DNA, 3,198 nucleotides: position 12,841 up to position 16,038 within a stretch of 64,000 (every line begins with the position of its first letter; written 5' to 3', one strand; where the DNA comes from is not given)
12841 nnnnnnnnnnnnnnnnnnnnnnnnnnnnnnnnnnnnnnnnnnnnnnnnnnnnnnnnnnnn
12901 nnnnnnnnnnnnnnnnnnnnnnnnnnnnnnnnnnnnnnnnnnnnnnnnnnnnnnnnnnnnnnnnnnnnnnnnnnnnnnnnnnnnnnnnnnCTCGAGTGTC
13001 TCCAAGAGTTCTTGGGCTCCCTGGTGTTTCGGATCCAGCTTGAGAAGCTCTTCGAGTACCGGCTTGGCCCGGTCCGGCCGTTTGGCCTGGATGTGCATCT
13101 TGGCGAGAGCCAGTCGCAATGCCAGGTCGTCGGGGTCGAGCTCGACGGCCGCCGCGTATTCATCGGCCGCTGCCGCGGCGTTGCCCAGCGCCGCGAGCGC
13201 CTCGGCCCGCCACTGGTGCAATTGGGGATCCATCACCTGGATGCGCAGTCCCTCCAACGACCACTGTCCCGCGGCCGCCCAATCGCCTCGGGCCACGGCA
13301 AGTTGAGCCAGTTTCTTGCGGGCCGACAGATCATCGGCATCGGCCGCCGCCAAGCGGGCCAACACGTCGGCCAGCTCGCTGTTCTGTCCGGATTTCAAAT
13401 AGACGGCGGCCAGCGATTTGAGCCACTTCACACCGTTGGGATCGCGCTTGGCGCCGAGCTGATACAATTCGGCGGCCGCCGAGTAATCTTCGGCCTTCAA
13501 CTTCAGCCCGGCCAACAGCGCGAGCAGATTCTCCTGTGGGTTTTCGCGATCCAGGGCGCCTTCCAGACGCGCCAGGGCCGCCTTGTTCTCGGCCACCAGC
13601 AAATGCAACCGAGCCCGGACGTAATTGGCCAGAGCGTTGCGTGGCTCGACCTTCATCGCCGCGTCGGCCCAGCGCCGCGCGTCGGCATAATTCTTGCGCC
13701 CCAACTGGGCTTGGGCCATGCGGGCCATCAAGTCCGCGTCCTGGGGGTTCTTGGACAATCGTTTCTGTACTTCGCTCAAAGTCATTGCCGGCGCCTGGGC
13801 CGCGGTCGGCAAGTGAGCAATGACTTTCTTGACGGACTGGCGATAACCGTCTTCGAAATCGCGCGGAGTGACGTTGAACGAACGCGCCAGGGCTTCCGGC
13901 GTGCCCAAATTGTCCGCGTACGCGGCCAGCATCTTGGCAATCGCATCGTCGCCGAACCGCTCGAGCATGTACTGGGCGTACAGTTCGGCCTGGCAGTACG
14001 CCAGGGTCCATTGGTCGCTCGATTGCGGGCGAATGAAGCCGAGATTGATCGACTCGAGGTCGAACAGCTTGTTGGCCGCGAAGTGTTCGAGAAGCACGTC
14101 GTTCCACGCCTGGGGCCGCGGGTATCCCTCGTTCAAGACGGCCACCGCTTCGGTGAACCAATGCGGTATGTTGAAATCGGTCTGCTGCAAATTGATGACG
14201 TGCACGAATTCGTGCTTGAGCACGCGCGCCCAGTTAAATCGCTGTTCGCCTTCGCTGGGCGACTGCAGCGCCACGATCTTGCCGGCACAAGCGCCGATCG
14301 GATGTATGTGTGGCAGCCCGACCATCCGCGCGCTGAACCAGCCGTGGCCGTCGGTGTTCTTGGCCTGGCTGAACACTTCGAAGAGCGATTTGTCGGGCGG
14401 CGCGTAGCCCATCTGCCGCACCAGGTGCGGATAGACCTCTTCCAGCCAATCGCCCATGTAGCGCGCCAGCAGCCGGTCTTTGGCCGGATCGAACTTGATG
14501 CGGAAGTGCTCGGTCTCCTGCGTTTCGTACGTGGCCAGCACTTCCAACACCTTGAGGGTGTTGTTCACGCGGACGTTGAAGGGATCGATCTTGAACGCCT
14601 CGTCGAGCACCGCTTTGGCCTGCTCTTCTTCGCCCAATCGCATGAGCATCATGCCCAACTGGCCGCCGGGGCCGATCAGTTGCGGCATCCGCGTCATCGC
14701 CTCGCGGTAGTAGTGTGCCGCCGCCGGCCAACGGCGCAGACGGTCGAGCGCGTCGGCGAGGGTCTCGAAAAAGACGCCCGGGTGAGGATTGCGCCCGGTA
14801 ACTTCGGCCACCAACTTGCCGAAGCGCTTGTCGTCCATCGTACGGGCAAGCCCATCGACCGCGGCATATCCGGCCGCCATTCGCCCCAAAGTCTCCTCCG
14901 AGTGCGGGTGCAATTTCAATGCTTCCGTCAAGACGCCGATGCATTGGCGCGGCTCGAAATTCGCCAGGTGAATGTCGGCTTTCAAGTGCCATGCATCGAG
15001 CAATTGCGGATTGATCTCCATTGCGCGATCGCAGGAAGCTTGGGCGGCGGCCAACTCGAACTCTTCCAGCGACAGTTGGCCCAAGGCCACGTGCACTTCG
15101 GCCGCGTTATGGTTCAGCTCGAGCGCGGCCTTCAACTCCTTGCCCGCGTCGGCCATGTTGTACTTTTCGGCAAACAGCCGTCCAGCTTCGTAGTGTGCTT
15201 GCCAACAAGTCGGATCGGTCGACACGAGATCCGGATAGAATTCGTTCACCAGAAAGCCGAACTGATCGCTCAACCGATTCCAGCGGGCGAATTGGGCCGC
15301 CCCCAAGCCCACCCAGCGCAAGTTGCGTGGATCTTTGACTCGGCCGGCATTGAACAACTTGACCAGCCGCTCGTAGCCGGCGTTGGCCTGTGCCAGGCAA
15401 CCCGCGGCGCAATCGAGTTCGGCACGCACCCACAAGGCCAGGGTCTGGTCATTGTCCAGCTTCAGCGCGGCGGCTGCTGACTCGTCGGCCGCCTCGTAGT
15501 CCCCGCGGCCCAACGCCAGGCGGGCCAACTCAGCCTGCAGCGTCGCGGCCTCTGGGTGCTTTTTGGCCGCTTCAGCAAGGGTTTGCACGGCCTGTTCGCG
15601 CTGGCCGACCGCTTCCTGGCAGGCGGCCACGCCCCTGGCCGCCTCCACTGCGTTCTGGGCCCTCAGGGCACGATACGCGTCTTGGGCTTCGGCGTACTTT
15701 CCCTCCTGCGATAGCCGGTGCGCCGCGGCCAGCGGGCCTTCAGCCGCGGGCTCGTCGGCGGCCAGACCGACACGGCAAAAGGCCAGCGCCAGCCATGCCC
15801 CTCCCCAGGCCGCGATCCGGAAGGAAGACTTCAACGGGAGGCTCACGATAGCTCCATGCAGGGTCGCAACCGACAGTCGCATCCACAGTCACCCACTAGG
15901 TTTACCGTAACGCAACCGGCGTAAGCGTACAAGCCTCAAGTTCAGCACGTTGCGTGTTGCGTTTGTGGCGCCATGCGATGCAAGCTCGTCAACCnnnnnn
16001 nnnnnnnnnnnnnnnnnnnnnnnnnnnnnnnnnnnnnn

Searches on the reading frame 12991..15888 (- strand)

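Call 80: search_protein_families(library=pfam, proteins=[window:12991-15888:-], max_evalue=0.00001)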
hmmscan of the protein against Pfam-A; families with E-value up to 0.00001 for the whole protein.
window:12991-15888:- (966 aa): 6 families
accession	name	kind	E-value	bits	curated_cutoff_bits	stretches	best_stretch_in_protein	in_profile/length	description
PF14559.12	TPR_19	-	3.8e-24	85.2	25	1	898-962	1-65/68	Tetratricopeptide repeat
PF13428.12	TPR_14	-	1.7e-22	78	23.5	0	888-931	1-44/44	Tetratricopeptide repeat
PF07719.23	TPR_2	-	1.8e-18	65.5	27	0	889-921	2-34/34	Tetratricopeptide repeat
PF13181.12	TPR_8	-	4.3e-13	48.7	25.7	0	410-437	6-33/34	Tetratricopeptide repeat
PF13485.12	Peptidase_MA_2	-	6.7e-10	39.5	32.4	1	552-686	64-199/201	Peptidase MA superfamily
PF13432.12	TPR_16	-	1.8e-08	35.1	32.7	0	895-954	4-63/65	Tetratricopeptide repeat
